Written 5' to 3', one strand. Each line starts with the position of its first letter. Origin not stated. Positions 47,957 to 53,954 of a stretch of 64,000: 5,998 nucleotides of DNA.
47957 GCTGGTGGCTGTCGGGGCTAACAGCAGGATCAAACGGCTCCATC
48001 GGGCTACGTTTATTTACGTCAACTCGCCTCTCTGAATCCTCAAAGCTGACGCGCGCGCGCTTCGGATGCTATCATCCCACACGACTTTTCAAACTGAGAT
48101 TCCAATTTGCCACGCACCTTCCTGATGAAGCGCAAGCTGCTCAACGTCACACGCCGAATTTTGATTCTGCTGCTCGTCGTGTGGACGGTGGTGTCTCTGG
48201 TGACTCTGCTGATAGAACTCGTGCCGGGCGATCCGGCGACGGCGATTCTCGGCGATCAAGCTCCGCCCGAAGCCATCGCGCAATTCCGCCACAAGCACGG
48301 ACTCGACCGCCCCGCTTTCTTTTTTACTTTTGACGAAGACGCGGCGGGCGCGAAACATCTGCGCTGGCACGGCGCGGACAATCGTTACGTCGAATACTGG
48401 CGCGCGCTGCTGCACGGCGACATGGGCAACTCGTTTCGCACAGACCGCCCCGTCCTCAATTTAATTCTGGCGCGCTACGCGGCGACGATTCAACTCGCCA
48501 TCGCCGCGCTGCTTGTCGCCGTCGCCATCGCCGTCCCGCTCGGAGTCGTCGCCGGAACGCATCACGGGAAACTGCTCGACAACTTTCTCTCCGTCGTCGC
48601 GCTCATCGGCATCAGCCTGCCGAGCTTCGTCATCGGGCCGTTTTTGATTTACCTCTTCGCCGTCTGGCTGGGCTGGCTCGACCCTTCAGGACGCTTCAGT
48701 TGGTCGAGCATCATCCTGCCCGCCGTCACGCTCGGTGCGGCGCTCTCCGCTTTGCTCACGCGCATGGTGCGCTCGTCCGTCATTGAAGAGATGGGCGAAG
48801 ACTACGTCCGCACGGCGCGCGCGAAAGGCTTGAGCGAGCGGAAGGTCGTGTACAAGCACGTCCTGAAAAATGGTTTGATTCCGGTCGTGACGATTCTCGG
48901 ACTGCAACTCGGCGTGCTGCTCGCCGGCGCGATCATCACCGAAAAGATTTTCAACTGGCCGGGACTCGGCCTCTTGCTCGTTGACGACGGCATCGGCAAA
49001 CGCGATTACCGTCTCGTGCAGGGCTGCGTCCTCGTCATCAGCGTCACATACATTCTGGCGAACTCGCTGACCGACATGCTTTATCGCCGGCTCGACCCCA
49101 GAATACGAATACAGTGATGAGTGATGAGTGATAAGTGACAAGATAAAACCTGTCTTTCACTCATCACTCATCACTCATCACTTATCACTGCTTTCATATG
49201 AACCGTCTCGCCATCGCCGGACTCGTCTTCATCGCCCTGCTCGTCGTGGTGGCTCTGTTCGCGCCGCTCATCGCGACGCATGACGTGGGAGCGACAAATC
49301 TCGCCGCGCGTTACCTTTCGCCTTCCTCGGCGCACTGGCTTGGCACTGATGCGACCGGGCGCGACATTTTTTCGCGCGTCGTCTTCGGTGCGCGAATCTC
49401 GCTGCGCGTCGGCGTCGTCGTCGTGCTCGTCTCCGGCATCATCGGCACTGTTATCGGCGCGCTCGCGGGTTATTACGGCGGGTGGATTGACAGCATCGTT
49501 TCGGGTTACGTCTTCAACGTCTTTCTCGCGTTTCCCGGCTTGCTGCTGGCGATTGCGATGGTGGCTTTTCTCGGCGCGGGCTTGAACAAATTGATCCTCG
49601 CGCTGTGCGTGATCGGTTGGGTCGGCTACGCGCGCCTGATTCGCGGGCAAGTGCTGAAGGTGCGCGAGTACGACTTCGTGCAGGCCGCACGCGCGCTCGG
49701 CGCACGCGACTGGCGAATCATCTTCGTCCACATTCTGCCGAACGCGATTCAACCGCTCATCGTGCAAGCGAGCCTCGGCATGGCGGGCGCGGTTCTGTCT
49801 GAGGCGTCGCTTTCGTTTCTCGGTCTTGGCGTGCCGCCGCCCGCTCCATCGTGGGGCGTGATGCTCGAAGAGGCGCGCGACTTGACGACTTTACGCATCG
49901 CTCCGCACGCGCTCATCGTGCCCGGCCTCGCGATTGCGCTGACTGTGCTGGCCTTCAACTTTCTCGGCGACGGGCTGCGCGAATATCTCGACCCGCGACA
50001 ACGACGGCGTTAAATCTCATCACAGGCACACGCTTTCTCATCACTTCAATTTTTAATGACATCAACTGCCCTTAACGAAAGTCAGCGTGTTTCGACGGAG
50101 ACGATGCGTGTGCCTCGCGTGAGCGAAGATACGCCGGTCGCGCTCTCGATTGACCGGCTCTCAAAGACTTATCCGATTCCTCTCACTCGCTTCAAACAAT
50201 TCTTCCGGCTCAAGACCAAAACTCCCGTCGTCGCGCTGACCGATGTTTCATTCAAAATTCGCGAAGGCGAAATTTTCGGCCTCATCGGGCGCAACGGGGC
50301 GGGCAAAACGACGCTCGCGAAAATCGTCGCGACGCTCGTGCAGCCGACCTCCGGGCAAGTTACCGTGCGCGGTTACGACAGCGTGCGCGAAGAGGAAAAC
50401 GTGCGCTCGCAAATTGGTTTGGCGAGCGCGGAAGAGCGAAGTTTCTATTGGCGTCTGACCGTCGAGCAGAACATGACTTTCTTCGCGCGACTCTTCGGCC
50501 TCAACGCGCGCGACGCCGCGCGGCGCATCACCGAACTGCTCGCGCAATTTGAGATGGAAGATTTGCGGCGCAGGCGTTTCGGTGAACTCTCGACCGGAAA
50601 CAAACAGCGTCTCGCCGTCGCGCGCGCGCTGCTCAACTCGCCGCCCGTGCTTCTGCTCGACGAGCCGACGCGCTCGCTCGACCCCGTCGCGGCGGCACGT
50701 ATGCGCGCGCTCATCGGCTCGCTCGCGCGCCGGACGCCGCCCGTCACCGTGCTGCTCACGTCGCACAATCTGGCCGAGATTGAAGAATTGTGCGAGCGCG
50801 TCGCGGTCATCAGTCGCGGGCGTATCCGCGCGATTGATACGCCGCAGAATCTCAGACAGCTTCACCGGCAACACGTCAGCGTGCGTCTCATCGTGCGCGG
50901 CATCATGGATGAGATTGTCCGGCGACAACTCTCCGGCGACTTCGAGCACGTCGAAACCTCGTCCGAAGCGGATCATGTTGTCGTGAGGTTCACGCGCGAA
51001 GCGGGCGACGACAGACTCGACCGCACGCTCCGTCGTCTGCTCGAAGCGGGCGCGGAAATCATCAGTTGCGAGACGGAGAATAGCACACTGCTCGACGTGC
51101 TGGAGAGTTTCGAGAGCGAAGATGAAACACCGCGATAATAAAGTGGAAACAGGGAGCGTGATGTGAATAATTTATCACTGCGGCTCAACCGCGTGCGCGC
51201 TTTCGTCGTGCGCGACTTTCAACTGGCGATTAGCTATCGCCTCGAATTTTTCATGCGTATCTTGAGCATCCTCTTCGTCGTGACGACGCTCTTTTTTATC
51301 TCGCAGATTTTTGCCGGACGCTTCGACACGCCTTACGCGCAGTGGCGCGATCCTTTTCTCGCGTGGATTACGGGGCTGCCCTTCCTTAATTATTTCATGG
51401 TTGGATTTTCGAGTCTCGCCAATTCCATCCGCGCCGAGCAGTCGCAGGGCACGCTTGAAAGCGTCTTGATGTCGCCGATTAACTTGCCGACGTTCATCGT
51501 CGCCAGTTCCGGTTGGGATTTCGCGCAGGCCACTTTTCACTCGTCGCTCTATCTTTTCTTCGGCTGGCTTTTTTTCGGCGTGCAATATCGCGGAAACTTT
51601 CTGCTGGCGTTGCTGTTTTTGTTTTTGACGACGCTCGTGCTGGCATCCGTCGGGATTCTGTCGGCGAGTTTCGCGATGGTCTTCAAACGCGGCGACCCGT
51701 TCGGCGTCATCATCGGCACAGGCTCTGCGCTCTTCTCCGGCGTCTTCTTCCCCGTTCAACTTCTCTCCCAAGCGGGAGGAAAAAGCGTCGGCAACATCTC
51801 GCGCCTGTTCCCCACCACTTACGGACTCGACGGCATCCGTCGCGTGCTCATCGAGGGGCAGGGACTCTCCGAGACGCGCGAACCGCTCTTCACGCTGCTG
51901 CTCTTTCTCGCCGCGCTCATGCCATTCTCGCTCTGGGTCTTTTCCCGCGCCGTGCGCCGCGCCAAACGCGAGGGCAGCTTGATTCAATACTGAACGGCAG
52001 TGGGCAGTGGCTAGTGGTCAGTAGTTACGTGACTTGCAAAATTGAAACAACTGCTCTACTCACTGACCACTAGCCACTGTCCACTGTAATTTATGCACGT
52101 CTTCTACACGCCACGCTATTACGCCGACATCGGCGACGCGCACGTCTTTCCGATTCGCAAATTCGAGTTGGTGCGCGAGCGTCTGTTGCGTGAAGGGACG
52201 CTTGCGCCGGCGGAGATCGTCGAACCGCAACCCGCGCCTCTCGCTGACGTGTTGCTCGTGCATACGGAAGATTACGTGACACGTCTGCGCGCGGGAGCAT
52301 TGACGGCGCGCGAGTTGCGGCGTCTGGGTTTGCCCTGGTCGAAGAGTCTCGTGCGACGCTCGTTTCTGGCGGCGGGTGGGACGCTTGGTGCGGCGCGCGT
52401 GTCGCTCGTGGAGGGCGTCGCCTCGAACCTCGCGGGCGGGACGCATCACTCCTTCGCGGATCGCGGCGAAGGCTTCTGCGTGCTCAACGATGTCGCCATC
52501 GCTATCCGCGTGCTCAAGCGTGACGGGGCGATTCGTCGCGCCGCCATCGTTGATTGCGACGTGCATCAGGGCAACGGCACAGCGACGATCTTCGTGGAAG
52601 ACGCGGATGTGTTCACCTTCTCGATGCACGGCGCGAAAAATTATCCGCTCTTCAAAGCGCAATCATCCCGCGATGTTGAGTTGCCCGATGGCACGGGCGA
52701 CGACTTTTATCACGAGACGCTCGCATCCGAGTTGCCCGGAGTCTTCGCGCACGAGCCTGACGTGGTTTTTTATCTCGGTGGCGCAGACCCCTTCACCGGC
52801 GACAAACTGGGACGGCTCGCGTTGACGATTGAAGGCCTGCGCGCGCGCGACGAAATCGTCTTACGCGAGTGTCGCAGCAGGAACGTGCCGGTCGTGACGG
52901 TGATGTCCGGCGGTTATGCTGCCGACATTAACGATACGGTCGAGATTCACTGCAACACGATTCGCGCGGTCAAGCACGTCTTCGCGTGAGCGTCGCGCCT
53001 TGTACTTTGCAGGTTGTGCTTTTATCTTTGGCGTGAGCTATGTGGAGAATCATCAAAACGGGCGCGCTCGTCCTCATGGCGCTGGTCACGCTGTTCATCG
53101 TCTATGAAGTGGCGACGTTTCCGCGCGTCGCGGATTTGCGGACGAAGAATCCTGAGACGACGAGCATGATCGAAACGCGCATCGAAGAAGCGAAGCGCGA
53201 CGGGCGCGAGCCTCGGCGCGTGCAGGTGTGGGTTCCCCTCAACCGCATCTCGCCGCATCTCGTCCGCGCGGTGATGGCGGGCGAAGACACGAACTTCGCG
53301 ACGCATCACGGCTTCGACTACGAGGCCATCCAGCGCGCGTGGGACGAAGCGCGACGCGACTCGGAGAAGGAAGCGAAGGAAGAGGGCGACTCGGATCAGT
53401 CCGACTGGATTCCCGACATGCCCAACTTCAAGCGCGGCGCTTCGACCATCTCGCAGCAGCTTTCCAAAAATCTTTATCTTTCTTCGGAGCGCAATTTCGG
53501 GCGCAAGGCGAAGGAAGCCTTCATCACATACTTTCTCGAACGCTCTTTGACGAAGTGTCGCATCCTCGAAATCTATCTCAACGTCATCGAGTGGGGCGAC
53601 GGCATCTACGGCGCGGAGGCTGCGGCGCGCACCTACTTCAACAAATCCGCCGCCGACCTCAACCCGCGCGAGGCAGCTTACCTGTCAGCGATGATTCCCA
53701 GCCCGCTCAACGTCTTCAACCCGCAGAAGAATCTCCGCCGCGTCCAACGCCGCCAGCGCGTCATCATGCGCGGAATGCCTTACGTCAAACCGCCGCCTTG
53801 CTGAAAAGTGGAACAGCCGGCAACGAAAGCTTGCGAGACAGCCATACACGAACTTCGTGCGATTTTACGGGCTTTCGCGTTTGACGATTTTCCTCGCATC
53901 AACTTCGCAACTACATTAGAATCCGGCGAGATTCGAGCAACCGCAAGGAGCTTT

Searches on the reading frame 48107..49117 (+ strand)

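Call 10: search_protein_families(library=pfam, proteins=[window:48107-49117:+], max_evalue=0.001)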
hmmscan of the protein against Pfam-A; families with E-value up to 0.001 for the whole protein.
window:48107-49117:+ (336 aa): 2 families
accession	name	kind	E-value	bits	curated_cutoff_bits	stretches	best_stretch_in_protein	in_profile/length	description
PF00528.27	BPD_transp_1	-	5.3e-42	144.1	26.4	1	142-334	1-183/184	Binding-protein-dependent transport system inner membrane component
PF19300.4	BPD_transp_1_N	-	1.5e-08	35.2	23.8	1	14-131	5-114/114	Binding-prot-dependent transport system membrane comp, N-term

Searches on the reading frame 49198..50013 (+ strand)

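Call 10: search_protein_families(library=pfam, proteins=[window:49198-50013:+], max_evalue=0.001)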
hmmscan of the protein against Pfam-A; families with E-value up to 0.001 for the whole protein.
window:49198-50013:+ (271 aa): 2 families
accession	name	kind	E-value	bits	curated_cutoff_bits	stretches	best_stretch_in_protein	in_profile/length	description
PF00528.27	BPD_transp_1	-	7.9e-35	120.7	26.4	1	83-270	1-184/184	Binding-protein-dependent transport system inner membrane component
PF12911.12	OppC_N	-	1.7e-09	37.8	23.9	1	2-42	13-53/53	N-terminal TM domain of oligopeptide transport permease C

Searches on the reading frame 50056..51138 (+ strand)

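Call 10: search_protein_families(library=pfam, proteins=[window:50056-51138:+], max_evalue=0.001)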
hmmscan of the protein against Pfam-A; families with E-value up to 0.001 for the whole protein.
window:50056-51138:+ (360 aa): 3 families
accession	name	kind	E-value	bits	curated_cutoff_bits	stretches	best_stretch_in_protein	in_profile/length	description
PF00005.33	ABC_tran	-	9.2e-35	120.7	25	1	61-205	1-136/137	ABC transporter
PF13304.12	AAA_21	-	4.2e-15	57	27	1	161-242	221-303/304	AAA domain, putative AbiEii toxin, Type IV TA system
PF00004.35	AAA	-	0.00061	20.7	21.2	0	76-96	3-23/131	ATPase family associated with various cellular activities (AAA)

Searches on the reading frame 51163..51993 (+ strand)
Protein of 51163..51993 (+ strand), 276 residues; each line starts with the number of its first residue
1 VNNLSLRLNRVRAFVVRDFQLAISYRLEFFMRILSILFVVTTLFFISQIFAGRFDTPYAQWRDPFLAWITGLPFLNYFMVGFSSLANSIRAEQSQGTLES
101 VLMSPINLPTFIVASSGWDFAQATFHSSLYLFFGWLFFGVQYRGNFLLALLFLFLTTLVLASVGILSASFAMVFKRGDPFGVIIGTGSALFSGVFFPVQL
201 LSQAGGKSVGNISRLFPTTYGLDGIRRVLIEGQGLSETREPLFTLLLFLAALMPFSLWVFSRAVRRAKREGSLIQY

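Call 10: search_protein_families(library=pfam, proteins=[window:51163-51993:+], max_evalue=0.001)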
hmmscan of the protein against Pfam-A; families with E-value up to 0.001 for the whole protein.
window:51163-51993:+ (276 aa): 2 families
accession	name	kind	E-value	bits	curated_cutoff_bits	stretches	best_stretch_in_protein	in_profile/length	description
PF01061.29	ABC2_membrane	-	1e-14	55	26.9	1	24-228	14-209/211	ABC-2 type transporter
PF12698.13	ABC2_membrane_3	-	2.7e-13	50.2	31.6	1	78-258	173-343/347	ABC-2 family transporter protein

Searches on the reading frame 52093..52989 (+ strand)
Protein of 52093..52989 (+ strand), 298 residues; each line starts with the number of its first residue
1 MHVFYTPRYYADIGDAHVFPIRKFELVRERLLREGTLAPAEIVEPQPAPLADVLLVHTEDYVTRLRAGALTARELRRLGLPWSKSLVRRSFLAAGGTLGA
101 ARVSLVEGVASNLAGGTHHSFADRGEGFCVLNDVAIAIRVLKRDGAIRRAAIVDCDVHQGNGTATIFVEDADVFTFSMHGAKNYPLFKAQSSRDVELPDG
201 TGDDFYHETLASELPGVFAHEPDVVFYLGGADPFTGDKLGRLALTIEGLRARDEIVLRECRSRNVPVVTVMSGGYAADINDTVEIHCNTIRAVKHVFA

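Call 10: search_protein_families(library=pfam, proteins=[window:52093-52989:+], max_evalue=0.001)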
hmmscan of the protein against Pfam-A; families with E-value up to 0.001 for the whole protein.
window:52093-52989:+ (298 aa): 1 family
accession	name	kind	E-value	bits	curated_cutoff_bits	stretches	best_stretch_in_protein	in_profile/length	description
PF00850.24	Hist_deacetyl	-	3e-54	184.8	27.9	1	17-279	1-286/298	Histone deacetylase domain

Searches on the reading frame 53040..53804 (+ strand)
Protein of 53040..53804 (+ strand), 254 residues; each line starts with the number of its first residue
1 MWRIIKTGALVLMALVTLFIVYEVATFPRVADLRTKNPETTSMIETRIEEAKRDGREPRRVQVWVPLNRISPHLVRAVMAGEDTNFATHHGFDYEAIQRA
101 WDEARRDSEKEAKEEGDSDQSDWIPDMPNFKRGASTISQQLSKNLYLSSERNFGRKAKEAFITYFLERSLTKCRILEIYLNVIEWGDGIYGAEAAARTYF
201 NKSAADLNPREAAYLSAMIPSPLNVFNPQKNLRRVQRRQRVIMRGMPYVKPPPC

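Call 10: search_protein_families(library=pfam, proteins=[window:53040-53804:+], max_evalue=0.001)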
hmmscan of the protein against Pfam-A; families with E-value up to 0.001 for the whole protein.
window:53040-53804:+ (254 aa): 1 family
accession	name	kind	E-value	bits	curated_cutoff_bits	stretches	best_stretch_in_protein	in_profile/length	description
PF00912.28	Transgly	-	2.2e-51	174.3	27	2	130-246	62-177/178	Transglycosylase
